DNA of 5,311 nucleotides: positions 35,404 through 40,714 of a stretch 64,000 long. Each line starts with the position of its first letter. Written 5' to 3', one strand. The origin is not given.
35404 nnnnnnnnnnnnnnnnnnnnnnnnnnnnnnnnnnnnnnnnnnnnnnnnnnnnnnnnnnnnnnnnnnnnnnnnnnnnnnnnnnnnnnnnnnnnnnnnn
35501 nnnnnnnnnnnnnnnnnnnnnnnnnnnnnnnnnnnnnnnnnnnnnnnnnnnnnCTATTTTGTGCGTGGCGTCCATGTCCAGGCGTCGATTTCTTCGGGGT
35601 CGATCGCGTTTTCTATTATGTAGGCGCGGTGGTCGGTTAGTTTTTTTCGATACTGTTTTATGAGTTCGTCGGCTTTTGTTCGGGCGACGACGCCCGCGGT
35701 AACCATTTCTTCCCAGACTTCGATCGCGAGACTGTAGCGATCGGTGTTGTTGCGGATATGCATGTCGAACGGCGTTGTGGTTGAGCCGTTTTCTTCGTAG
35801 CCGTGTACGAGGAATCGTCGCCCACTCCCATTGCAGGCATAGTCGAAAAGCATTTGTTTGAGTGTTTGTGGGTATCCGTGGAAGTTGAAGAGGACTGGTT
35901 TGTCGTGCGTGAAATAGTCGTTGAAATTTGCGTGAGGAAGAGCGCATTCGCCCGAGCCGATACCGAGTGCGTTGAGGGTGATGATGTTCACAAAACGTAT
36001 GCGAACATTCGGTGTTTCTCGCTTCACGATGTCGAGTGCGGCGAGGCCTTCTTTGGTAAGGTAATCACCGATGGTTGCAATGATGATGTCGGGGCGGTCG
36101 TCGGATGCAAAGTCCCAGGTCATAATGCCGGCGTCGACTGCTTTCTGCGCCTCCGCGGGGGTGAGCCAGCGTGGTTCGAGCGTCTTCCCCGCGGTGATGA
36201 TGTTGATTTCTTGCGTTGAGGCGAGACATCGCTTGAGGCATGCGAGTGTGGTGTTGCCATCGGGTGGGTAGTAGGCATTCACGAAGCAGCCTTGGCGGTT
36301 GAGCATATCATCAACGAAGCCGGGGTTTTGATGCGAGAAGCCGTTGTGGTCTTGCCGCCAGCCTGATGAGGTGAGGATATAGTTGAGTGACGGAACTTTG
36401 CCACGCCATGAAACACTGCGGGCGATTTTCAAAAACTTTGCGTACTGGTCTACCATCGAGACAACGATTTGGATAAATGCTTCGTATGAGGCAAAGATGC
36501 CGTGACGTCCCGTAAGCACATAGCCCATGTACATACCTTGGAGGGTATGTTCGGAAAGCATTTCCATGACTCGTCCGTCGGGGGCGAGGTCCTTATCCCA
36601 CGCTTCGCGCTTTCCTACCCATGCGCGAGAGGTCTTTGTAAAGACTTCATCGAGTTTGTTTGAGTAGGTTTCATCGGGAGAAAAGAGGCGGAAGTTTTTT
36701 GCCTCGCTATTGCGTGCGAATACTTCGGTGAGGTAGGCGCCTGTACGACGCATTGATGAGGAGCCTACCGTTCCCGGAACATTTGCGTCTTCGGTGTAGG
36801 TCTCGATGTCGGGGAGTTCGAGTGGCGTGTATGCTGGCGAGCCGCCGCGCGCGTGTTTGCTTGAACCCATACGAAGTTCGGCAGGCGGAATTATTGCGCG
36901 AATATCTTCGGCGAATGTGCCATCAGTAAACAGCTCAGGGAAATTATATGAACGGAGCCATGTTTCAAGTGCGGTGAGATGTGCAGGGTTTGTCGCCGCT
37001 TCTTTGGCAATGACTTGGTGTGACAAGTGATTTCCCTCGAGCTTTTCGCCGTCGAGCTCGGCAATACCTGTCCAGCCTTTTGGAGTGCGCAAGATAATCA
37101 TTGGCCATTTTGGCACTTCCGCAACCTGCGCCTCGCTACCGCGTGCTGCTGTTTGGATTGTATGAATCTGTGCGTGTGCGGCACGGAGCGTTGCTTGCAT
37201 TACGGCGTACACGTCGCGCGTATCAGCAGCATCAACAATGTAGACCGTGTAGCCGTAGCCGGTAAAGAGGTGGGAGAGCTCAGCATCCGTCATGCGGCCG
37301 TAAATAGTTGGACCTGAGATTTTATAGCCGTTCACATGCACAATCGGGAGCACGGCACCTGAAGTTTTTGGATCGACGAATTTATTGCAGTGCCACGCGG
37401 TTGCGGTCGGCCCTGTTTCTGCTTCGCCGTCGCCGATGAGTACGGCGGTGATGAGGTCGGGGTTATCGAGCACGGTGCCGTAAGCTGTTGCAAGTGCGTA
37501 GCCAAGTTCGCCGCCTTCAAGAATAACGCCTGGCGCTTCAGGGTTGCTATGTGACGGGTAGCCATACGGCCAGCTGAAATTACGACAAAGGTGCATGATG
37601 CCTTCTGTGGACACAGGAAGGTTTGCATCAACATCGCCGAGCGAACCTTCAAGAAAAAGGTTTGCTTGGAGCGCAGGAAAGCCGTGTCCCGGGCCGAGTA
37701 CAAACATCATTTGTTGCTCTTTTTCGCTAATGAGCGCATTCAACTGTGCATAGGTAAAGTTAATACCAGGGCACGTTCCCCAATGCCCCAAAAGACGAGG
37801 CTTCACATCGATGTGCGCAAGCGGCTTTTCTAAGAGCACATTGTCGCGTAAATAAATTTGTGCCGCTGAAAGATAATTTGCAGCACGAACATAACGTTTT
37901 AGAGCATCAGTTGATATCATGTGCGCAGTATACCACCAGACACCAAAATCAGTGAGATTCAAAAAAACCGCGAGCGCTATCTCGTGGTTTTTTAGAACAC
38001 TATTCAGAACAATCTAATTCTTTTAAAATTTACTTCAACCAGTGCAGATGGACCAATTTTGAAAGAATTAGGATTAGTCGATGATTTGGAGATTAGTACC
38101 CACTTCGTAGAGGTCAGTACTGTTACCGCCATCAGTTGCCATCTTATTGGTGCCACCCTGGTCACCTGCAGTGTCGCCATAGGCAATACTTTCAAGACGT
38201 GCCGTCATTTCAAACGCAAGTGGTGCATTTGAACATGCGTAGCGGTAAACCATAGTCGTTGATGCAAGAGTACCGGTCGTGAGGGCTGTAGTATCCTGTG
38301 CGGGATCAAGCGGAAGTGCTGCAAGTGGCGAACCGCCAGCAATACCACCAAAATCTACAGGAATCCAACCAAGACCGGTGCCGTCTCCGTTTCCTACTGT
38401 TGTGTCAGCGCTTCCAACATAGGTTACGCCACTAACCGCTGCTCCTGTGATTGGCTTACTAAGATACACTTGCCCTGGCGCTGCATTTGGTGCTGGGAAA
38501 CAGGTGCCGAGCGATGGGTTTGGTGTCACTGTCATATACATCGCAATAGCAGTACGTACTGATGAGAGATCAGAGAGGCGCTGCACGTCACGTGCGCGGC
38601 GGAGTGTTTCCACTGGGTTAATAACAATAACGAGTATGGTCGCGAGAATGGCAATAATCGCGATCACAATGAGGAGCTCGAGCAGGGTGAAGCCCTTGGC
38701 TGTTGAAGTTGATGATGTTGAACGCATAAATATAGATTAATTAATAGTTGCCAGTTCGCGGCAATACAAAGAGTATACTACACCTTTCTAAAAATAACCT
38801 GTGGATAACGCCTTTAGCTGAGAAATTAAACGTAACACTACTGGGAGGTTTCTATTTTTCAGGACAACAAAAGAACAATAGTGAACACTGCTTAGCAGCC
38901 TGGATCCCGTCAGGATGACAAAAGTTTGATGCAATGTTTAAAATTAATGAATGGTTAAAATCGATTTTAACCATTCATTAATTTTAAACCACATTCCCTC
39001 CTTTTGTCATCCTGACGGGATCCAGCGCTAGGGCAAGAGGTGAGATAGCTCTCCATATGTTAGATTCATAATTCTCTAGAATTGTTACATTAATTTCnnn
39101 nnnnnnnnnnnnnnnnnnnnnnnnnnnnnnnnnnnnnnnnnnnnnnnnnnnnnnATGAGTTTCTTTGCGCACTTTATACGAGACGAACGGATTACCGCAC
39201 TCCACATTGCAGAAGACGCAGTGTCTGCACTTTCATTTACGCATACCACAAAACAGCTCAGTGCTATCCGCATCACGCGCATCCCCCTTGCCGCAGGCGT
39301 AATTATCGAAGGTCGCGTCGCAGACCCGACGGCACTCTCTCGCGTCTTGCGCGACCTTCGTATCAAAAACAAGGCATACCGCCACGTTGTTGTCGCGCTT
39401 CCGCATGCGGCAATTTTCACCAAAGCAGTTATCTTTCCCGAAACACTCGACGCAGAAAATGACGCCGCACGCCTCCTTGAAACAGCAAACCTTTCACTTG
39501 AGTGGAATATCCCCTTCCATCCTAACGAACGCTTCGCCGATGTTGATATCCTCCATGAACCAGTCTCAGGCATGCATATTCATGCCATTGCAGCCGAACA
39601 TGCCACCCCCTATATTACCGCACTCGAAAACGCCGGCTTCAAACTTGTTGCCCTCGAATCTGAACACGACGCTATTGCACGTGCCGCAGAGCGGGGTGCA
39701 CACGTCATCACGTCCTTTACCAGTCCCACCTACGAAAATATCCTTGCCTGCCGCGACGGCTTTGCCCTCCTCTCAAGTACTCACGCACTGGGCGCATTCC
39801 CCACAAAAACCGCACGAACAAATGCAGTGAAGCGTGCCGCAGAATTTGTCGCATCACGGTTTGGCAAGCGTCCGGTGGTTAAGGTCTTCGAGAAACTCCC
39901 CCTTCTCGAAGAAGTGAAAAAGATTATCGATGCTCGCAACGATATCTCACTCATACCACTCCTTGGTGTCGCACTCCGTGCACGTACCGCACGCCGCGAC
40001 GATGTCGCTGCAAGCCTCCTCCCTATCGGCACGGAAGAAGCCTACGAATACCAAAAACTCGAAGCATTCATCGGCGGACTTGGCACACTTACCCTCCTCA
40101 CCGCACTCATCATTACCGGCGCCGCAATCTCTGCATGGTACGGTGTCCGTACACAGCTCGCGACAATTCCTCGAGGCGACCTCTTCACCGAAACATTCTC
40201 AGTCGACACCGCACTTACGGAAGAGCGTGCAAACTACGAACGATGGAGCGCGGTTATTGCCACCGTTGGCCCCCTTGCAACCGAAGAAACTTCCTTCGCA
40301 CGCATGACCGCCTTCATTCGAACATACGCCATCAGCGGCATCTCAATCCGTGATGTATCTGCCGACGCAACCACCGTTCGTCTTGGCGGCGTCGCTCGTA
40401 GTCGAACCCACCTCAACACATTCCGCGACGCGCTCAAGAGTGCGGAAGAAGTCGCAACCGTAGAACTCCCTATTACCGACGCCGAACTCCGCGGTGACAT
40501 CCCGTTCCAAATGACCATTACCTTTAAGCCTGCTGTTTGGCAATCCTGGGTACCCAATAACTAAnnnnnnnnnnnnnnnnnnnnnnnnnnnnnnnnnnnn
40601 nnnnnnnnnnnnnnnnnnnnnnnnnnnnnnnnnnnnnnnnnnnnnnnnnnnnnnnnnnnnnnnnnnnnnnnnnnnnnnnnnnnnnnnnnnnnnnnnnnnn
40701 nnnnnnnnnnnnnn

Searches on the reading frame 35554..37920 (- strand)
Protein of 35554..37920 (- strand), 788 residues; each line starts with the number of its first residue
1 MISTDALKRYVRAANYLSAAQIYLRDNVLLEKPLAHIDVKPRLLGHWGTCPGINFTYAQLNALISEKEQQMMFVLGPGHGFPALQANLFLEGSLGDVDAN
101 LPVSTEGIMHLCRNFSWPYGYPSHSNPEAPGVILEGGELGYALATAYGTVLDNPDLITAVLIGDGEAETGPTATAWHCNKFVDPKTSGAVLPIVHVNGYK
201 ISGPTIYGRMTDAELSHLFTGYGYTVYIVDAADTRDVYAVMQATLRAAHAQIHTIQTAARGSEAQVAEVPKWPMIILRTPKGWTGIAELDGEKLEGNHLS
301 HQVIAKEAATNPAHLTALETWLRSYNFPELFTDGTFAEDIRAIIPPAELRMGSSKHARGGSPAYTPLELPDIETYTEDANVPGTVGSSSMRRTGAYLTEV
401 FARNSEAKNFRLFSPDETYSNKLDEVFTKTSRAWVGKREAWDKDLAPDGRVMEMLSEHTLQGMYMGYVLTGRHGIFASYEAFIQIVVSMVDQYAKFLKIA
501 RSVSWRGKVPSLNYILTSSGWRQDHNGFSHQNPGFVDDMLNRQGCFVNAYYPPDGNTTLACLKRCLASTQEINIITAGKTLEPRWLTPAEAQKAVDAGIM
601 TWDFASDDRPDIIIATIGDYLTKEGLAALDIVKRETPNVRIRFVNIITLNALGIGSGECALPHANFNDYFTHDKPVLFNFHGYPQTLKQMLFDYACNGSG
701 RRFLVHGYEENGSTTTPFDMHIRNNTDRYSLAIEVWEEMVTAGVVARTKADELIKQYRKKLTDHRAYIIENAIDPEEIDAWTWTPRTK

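Call 11: search_protein_families(library=pfam, proteins=[window:35554-37920:-], max_evalue=0.01)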
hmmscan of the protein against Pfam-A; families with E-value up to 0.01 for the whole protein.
window:35554-37920:- (788 aa): 4 families
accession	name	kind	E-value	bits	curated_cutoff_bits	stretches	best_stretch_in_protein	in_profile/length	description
PF09364.15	XFP_N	-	3.5e-135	450.9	23.7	1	6-360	9-362/364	XFP N-terminal domain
PF03894.20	XFP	-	9.6e-73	244.1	22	1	392-568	2-177/177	D-xylulose 5-phosphate/D-fructose 6-phosphate phosphoketolase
PF09363.15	XFP_C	-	1.2e-58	198.3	23.4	1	579-783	1-202/202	XFP C-terminal domain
PF00676.26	E1_dh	-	0.005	16.3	22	0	140-248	112-208/300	Dehydrogenase E1 component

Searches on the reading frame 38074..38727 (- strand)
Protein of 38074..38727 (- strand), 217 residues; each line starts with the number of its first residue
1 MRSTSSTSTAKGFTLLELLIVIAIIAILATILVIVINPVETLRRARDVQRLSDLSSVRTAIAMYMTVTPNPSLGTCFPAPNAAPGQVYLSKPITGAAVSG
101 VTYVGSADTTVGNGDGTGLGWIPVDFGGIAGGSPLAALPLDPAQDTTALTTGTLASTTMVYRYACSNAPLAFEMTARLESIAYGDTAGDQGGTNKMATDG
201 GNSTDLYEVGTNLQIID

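Call 11: search_protein_families(library=pfam, proteins=[window:38074-38727:-], max_evalue=0.01)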
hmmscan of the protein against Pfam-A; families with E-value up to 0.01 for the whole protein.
window:38074-38727:- (217 aa): 1 family
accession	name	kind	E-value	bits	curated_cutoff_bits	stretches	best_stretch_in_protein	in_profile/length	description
PF07963.17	N_methyl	-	1.9e-07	30.8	21.2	1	10-32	4-26/27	Prokaryotic N-terminal methylation motif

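Call 55: search_protein_families(library=ncbifam, proteins=[window:38074-38727:-], max_evalue=0.1)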
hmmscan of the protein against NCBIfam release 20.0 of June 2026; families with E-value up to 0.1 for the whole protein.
window:38074-38727:- (217 aa): 18 families
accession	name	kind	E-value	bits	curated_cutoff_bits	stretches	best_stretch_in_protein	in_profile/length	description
TIGR02532.1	IV_pilin_GFxxxE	domain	8.6e-08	31.7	16.3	1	11-32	2-23/24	prepilin-type N-terminal cleavage/methylation domain-containing protein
TIGR01708.2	typeII_sec_gspH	equivalog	1.9e-06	28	80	1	11-51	2-43/169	type II secretion system minor pseudopilin GspH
NF007862.0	PRK10574.1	equivalog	6.3e-06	26.4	138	1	9-63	3-55/145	prepilin peptidase-dependent pilin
TIGR01710.1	typeII_sec_gspG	equivalog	1.2e-05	25.4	88.85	1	11-65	1-53/134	type II secretion system major pseudopilin GspG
NF041775.1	typeIV_PilA_Myxo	equivalog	5.7e-05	23.2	400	1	2-33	2-33/214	type IV pilin protein PilA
NF040999.1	pilin_ComGC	equivalog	8.7e-05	22.6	75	1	11-33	2-24/84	competence type IV pilus major pilin ComGC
NF041013.1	T4P_ComGE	equivalog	0.00019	21.5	49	1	10-37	3-30/83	competence type IV pilus minor pilin ComGE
NF040982.1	ComGD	equivalog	0.00023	21.6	70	1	11-51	2-43/139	competence type IV pilus minor pilin ComGD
TIGR01711.1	gspJ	equivalog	0.00045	20.1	64.85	1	11-57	1-49/192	type II secretion system minor pseudopilin GspJ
TIGR02596.1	TIGR02596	subfamily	0.0005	20.2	70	1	13-71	1-56/196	Verru_Chthon cassette protein D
TIGR02599.1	TIGR02599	subfamily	0.002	17.4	256.5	1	12-45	1-35/361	Verru_Chthon cassette protein C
NF007800.0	PRK10506.1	equivalog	0.0027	17.5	158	1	6-30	4-28/163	prepilin peptidase-dependent protein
NF041002.1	pilin_ComGF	equivalog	0.0076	16.5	80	1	11-42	2-33/139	competence type IV pilus minor pilin ComGF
TIGR01707.1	gspI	equivalog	0.013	16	44.35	1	12-43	1-29/101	type II secretion system minor pseudopilin GspI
NF038304.1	EPS_HpsC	equivalog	0.015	14.9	200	1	4-45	14-56/318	hormogonium polysaccharide secretion pseudopilin HpsC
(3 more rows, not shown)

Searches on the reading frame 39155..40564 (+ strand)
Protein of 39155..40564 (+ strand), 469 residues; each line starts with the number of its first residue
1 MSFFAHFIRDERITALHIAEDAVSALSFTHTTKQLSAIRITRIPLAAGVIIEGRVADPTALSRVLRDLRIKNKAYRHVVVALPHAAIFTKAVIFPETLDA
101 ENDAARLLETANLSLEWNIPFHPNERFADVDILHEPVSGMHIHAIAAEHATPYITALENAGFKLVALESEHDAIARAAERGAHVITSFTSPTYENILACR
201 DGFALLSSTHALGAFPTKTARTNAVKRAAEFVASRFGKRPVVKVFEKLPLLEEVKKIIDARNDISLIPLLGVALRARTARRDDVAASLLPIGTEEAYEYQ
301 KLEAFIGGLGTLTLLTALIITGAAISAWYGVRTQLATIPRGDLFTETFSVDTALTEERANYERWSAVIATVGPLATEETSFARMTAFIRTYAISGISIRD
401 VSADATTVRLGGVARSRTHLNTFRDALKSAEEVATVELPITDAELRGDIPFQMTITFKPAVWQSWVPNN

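Call 11: search_protein_families(library=pfam, proteins=[window:39155-40564:+], max_evalue=0.01)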
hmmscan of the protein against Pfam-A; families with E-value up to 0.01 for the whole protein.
window:39155-40564:+ (469 aa): 2 families
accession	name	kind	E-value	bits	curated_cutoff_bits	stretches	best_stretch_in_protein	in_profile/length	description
PF11104.14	PilM_2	-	1.6e-08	34.3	27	1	17-183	3-171/340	Type IV pilus assembly protein PilM;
PF05137.18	PilN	-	0.0096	16.4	22.8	0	395-443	13-61/78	Fimbrial assembly protein (PilN)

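Call 48: find_homologous_proteins(query=window:39155-40564:+, max_evalue=1e-10)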
Query window:39155-40564:+ (469 aa): 4 proteins with E <= 1e-10 among 8000 candidates.
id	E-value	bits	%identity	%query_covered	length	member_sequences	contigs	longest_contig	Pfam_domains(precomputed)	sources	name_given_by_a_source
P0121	1.5e-214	731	72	99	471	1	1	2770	-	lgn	-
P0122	2.7e-214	730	71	99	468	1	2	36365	PF11104.15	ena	-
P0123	1.5e-208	711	69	99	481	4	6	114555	PF11104.15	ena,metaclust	metaclust:\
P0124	3.3e-118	413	47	99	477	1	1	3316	PF11104.15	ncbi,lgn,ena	-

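Call 49: find_encoding_contigs(protein=P0122, flank=10000, max_places=2)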
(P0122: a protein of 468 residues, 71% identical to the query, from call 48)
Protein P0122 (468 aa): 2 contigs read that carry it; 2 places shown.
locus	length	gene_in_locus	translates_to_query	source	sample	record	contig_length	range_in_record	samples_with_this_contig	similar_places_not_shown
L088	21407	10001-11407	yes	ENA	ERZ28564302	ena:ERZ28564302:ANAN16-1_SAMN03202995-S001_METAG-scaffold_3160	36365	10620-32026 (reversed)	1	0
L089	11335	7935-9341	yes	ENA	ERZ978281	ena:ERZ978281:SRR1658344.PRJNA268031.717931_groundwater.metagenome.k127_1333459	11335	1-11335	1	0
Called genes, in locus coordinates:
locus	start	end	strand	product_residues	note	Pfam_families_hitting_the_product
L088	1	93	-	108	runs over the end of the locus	-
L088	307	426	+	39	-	-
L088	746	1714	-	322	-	-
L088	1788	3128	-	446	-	-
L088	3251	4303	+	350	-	-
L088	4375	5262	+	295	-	-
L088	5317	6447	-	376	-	PF00871:Acetate_kinase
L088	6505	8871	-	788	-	PF09364:XFP_N, PF03894:XFP, PF09363:XFP_C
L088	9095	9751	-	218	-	PF07963:N_methyl (weak)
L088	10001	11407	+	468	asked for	PF11104:PilM_2 (weak)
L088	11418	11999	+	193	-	-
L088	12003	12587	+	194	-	PF13399:LytR_C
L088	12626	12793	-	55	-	-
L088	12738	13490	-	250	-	-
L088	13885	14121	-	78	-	-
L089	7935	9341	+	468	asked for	PF11104:PilM_2 (weak)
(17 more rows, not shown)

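Call 50: find_encoding_contigs(protein=P0123, flank=10000, max_places=3)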
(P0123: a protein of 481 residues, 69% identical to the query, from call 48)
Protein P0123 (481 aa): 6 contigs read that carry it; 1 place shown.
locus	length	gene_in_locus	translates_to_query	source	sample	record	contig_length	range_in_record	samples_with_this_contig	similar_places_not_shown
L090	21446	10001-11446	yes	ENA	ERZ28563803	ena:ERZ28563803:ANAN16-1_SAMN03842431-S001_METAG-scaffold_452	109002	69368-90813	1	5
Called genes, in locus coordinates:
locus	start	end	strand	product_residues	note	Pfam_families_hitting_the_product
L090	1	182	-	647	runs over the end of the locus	PF00004:AAA, PF17862:AAA_lid_3, PF01434:Peptidase_M41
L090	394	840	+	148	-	PF01668:SmpB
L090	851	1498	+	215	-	PF00702:Hydrolase, PF12710:HAD, PF08282:Hydrolase_3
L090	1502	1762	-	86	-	-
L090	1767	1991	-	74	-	-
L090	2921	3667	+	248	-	PF17278:DUF5343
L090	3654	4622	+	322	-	-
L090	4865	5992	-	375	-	PF00871:Acetate_kinase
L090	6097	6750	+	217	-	PF07690:MFS_1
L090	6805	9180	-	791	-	PF09364:XFP_N, PF03894:XFP, PF09363:XFP_C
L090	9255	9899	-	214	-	PF07963:N_methyl (weak)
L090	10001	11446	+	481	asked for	PF11104:PilM_2 (weak)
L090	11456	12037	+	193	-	-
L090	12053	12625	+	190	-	PF13399:LytR_C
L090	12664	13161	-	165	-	PF23951:DUF7282 (weak)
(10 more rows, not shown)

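Call 51: find_encoding_contigs(protein=P0124, flank=10000, max_places=2)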
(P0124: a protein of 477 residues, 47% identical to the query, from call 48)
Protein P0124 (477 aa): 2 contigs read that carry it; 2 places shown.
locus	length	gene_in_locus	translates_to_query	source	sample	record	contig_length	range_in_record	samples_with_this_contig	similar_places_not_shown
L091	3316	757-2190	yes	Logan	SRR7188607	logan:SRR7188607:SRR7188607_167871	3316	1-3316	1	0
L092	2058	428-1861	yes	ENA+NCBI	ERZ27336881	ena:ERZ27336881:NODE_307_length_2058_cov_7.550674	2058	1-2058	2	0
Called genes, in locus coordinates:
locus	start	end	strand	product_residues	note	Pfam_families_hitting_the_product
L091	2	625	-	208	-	?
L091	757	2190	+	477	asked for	PF11104:PilM_2 (weak)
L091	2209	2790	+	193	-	-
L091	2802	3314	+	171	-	?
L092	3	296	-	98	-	?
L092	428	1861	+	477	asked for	PF11104:PilM_2 (weak)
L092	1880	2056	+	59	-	?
